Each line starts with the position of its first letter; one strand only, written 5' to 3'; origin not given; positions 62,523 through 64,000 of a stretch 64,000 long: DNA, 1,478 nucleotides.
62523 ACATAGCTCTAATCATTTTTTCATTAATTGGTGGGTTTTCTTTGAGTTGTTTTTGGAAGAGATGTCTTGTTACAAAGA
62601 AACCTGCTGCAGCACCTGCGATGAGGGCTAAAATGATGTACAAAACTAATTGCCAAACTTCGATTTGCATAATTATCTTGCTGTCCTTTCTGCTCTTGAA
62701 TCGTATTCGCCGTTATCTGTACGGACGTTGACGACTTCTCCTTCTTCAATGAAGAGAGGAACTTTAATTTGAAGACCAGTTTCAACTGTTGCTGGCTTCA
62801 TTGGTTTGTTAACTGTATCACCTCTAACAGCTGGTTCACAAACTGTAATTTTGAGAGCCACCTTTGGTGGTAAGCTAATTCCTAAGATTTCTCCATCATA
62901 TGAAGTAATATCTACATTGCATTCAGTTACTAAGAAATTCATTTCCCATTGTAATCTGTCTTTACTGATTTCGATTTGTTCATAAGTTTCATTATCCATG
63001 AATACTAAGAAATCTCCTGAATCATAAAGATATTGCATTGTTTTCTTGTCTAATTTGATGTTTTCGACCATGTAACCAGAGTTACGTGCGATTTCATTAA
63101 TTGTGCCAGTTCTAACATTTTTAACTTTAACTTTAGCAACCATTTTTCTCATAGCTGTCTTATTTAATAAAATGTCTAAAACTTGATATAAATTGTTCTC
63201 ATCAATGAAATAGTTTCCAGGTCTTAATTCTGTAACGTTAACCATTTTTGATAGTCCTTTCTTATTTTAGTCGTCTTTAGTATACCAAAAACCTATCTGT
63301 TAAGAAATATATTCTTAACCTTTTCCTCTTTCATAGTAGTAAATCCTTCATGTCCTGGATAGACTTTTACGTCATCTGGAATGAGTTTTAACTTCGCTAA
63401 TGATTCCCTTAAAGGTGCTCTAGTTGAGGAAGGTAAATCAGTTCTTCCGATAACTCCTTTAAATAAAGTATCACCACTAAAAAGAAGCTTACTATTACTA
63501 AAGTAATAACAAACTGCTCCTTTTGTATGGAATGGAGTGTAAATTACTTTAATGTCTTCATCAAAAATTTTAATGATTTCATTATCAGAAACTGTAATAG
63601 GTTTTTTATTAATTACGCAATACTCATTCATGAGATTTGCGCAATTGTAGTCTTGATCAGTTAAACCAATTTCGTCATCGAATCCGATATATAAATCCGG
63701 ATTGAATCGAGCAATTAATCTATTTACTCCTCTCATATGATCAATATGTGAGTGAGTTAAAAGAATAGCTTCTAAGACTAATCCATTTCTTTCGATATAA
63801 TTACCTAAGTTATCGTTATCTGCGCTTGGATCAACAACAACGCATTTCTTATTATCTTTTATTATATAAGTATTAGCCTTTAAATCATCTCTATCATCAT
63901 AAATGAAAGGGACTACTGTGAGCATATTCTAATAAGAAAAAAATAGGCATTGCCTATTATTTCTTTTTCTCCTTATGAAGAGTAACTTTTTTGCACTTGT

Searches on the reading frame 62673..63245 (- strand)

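Call 46: search_protein_families(library=pfam, proteins=[window:62673-63245:-], max_evalue=0.00001)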
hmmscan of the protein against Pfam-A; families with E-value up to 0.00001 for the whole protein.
window:62673-63245:- (190 aa): 3 families
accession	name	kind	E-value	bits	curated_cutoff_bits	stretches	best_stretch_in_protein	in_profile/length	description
PF09285.17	Elong-fact-P_C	-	2.7e-22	78.6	25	1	129-184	1-56/56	Elongation factor P, C-terminal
PF01132.26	EFP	-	3.4e-20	72.2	27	1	68-121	1-54/54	Elongation factor P (EF-P) OB domain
PF08207.18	EFP_N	-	8e-10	39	23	1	4-57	2-55/58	Elongation factor P (EF-P) KOW-like domain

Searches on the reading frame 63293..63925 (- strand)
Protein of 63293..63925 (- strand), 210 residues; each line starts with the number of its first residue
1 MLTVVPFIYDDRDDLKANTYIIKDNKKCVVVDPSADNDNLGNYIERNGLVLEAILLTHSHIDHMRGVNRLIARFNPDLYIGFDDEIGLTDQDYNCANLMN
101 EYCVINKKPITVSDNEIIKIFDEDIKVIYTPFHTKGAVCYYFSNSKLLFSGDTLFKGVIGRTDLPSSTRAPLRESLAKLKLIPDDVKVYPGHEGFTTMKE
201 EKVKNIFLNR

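Call 94: search_protein_families(library=pfam, proteins=[window:63293-63925:-], max_evalue=0.00001)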
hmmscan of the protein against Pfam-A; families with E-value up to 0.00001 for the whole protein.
window:63293-63925:- (210 aa): 2 families
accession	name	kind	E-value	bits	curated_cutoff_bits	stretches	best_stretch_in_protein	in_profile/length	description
PF00753.33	Lactamase_B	-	7.6e-29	101.5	22.7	1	14-192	3-196/196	Metallo-beta-lactamase superfamily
PF19583.5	ODP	-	8.6e-08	32.7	27.2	1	16-155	2-137/194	ODP family beta lactamase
